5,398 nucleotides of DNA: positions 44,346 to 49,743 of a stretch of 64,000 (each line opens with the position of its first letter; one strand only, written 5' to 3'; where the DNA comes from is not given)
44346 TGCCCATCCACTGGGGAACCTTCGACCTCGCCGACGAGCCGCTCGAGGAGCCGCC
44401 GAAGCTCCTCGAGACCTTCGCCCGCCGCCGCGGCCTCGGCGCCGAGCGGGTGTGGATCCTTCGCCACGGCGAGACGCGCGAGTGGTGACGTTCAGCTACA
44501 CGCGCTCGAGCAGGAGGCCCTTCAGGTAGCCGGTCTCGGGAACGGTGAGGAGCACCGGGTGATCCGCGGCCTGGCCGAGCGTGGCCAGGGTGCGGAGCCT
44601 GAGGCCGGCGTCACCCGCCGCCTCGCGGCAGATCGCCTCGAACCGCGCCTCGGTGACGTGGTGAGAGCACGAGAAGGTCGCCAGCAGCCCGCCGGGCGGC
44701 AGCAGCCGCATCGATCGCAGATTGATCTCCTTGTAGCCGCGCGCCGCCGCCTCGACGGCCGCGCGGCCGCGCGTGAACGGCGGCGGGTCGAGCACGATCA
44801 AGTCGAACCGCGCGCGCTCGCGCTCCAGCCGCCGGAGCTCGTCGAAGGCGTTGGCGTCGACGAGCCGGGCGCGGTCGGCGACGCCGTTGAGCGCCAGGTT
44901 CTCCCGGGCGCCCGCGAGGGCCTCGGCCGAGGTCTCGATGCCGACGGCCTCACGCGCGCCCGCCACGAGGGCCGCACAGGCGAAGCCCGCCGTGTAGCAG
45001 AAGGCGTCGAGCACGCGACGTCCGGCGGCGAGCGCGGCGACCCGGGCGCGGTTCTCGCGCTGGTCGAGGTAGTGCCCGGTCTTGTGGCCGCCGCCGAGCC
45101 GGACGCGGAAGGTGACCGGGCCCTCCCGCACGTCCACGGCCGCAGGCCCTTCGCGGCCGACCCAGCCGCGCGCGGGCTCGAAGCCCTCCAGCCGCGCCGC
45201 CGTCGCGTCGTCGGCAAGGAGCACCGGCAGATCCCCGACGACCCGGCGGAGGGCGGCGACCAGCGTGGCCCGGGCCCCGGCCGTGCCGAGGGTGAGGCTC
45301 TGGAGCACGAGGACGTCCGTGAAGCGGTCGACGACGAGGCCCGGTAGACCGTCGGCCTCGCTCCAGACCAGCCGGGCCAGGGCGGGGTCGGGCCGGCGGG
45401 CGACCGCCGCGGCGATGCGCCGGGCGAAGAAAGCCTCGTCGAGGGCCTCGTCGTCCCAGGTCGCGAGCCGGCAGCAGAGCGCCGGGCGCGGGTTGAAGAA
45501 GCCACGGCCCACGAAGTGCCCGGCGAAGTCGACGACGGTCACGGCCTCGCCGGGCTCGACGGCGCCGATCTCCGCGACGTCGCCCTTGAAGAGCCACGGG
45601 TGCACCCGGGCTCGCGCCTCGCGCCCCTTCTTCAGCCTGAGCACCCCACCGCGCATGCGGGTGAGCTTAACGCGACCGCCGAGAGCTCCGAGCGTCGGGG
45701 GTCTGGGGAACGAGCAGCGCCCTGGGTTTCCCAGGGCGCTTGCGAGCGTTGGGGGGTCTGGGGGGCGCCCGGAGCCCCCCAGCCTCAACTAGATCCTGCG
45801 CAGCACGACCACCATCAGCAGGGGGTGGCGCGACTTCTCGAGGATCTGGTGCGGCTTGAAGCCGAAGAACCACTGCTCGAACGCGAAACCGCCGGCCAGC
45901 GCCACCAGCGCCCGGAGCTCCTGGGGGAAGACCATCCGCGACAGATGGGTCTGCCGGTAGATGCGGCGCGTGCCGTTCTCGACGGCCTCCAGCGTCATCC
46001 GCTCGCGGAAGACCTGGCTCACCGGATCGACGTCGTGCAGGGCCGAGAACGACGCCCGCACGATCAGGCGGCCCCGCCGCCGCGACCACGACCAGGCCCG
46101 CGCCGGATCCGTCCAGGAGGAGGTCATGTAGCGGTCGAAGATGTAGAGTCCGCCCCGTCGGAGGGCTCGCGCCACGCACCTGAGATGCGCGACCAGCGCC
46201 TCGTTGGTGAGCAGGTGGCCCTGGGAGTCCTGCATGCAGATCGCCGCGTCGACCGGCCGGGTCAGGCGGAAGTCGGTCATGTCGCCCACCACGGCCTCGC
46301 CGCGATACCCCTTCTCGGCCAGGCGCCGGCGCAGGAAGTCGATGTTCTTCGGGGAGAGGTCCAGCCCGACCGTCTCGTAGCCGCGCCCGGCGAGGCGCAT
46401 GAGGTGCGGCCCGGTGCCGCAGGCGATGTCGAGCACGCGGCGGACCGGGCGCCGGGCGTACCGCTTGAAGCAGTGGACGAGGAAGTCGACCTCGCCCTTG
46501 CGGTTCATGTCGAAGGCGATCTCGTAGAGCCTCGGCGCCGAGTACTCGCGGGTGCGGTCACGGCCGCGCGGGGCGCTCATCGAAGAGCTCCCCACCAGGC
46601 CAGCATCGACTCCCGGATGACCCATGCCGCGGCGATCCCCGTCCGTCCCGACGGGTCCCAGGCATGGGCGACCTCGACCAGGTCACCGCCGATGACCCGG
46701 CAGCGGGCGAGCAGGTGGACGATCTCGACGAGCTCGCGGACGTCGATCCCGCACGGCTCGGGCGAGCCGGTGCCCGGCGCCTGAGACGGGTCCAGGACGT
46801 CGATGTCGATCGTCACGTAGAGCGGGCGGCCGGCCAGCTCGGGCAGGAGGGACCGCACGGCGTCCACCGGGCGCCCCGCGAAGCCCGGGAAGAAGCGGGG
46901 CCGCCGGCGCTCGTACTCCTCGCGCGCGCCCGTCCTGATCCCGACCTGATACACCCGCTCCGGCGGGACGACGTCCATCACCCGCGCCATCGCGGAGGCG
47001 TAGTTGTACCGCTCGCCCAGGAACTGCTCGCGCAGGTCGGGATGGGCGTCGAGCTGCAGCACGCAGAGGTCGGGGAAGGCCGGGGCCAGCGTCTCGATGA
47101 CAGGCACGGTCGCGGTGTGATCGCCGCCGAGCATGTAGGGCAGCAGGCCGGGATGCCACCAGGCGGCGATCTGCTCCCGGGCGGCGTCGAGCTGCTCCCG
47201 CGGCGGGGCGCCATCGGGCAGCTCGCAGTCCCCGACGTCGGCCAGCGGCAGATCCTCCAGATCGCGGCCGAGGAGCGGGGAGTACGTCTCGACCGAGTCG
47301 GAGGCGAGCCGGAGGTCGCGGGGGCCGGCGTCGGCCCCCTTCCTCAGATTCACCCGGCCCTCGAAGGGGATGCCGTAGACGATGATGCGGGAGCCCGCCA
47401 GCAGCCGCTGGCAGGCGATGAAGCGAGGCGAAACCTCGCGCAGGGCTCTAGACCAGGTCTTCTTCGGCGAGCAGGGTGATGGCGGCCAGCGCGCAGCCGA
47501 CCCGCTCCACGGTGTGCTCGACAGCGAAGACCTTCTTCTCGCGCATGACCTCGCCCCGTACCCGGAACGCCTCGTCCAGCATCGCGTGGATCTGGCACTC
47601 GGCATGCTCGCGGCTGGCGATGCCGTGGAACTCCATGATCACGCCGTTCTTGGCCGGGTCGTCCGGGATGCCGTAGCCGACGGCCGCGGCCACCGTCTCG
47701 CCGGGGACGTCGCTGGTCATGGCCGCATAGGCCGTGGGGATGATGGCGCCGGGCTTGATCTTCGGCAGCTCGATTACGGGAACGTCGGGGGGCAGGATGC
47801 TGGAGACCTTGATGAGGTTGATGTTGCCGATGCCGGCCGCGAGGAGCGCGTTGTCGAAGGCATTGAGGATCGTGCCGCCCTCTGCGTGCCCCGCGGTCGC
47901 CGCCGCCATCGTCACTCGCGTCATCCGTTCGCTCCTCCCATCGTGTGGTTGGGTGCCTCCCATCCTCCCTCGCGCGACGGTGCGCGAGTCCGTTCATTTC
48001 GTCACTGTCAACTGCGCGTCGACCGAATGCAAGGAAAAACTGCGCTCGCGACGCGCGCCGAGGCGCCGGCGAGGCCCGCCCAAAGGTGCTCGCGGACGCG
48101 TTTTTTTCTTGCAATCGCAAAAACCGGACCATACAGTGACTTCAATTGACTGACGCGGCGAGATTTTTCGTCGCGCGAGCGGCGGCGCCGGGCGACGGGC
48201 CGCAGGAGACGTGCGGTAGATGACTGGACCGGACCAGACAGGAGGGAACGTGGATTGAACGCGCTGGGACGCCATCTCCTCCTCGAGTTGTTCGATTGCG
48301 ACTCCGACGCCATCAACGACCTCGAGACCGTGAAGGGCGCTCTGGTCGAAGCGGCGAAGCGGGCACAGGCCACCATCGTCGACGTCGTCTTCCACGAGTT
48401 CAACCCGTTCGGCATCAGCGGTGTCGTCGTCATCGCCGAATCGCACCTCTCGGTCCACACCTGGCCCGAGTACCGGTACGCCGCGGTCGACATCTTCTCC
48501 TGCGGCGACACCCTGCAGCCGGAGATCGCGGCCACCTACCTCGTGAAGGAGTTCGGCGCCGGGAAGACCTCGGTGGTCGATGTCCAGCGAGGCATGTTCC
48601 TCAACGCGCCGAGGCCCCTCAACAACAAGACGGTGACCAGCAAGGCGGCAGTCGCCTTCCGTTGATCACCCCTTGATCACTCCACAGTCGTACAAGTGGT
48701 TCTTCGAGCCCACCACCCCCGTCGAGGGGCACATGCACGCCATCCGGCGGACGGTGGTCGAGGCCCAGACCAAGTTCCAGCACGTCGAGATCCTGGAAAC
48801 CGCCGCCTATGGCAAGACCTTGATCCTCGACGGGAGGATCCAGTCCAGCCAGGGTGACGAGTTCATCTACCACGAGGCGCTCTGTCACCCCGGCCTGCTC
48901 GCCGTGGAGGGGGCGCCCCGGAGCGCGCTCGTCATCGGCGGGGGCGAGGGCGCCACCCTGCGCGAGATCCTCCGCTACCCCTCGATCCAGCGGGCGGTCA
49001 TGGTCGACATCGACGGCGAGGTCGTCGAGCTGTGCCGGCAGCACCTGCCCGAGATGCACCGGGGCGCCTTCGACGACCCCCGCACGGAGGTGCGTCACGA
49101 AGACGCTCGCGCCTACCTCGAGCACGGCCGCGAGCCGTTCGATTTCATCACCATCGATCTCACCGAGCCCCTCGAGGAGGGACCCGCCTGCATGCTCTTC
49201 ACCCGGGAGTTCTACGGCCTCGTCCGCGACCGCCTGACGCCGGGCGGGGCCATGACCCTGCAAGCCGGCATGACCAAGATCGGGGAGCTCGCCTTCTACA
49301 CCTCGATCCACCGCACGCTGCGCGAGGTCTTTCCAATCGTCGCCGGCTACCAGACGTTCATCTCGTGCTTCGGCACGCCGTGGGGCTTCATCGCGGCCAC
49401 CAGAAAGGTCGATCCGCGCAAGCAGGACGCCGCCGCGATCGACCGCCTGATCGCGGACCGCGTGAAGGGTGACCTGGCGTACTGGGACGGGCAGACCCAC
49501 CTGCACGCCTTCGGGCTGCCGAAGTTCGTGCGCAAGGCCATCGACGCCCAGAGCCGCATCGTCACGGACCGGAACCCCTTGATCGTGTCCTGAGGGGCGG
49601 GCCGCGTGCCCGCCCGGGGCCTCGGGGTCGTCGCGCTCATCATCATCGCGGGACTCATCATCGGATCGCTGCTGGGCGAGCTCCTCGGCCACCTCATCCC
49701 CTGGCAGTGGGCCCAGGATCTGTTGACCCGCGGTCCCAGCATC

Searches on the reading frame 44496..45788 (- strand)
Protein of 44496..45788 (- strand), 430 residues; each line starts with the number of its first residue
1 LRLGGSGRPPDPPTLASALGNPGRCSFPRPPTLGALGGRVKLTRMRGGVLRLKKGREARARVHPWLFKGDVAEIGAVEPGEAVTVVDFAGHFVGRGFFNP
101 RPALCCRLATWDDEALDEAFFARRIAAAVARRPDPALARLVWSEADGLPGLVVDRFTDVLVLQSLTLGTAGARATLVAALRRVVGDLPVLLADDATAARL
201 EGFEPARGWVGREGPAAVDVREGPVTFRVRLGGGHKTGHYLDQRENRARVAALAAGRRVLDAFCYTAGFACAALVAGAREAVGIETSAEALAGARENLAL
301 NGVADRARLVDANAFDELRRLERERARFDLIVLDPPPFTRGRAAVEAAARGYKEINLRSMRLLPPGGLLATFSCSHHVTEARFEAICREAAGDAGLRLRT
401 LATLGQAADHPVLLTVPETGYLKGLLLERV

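Call 45: search_protein_families(library=pfam, proteins=[window:44496-45788:-], max_evalue=0.00001)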
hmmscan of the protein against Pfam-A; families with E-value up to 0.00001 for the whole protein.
window:44496-45788:- (430 aa): 4 families
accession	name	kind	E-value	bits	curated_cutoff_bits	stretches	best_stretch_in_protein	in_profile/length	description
PF10672.15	Methyltrans_SAM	-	2.7e-22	79.8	27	1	209-379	77-244/286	S-adenosylmethionine-dependent methyltransferase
PF17785.7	PUA_3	-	6.4e-13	48.7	22.6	1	50-111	1-64/64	PUA-like domain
PF03602.21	Cons_hypoth95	-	1.1e-09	38.7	24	1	255-342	41-127/182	Conserved hypothetical protein 95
PF13847.12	Methyltransf_31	-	1.9e-07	31.3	27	1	256-380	4-124/145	Methyltransferase domain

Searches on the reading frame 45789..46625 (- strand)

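Call 45: search_protein_families(library=pfam, proteins=[window:45789-46625:-], max_evalue=0.00001)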
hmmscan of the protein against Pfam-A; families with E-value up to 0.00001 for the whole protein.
window:45789-46625:- (278 aa): 5 families
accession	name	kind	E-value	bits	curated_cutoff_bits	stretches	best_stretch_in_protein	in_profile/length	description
PF13649.12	Methyltransf_25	-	4.5e-17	63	27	1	64-159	1-97/97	Methyltransferase domain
PF08241.18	Methyltransf_11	-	4.5e-11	43.7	21.2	1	65-163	1-95/95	Methyltransferase domain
PF13847.12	Methyltransf_31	-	4.6e-09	36.5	27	1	63-169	6-115/145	Methyltransferase domain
PF08242.18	Methyltransf_12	-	1.8e-07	32.3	30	1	65-160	1-97/98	Methyltransferase domain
PF13489.12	Methyltransf_23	-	1.3e-06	28.7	27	1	57-188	17-142/164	Methyltransferase domain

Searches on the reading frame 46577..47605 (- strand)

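Call 45: search_protein_families(library=pfam, proteins=[window:46577-47605:-], max_evalue=0.00001)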
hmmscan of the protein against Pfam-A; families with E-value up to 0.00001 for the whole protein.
window:46577-47605:- (342 aa): 1 family
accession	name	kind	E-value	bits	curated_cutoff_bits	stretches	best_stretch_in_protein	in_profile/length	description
PF00491.26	Arginase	-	1.5e-62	212.1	22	1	73-334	2-278/280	Arginase family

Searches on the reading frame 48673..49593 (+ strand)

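Call 45: search_protein_families(library=pfam, proteins=[window:48673-49593:+], max_evalue=0.00001)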
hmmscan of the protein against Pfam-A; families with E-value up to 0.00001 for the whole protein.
window:48673-49593:+ (306 aa): 2 families
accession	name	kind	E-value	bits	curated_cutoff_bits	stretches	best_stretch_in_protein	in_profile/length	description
PF01564.23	Spermine_synth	-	1.1e-39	136.4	22.9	1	63-240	1-173/186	Spermine/spermidine synthase domain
PF17284.7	Spermine_synt_N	-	9e-12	45.1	22.1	1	9-58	2-51/53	Spermidine synthase tetramerisation domain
